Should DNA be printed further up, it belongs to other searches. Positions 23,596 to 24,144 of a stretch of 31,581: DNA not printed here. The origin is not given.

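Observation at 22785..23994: DUF932/TIGR03299-like protein paired with a basic zinc-ribbon protein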

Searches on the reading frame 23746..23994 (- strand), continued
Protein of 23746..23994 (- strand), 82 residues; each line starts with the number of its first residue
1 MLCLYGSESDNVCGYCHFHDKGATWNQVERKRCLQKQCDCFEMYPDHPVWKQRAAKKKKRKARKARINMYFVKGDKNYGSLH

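Call 62: search_dna_similar(query=window:23749-23994:-, collection=phages, mode=protein, max_evalue=0.01, max_rows=30)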
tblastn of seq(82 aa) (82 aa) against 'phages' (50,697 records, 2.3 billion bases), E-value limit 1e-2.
No match.

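Call 68: search_protein_families(library=pfam, proteins=[P0208, P0239, P0169, P0176, P0188, P0166, P0196, P0240, P0254, P0271], max_evalue=0.01)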
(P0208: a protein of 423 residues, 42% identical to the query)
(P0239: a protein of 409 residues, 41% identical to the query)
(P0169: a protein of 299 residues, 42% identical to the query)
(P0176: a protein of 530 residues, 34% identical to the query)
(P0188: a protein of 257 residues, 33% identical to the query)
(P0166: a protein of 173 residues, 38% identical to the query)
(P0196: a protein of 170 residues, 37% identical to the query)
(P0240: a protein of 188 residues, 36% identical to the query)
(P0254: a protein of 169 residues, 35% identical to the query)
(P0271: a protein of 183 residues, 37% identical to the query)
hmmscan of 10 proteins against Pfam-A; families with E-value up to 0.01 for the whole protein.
P0208 (423 aa): 1 family
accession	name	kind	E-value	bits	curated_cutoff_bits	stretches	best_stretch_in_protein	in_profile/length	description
PF00929.31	RNase_T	-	8.7e-14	52.8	24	1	126-300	2-164/164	Exonuclease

P0239 (409 aa): 1 family
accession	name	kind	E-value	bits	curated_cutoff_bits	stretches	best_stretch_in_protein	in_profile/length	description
PF00929.31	RNase_T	-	2.6e-15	57.8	24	1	121-293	1-164/164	Exonuclease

P0169 (299 aa): 0 families

P0176 (530 aa): 1 family
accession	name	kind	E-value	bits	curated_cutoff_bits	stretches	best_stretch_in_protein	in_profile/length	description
PF19114.6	EsV_1_7_cys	-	3.9e-64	212.6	25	6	283-317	1-35/35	EsV-1-7 cysteine-rich motif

P0188 (257 aa): 1 family
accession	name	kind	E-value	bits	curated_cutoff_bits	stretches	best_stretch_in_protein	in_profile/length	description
PF04468.17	PSP1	-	0.0018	19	27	1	161-240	5-80/86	PSP1 C-terminal conserved region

P0166 (173 aa): 0 families

P0196 (170 aa): 0 families

P0240 (188 aa): 0 families

P0254 (169 aa): 1 family
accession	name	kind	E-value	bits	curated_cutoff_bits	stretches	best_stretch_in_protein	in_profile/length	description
PF07558.16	Shugoshin_N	-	0.0031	17.7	30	0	70-90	24-44/45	Shugoshin N-terminal coiled-coil region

P0271 (183 aa): 1 family
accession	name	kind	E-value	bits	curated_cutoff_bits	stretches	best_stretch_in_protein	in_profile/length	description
PF00653.27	BIR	-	0.0019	19.1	22.9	1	22-64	27-69/70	Inhibitor of Apoptosis domain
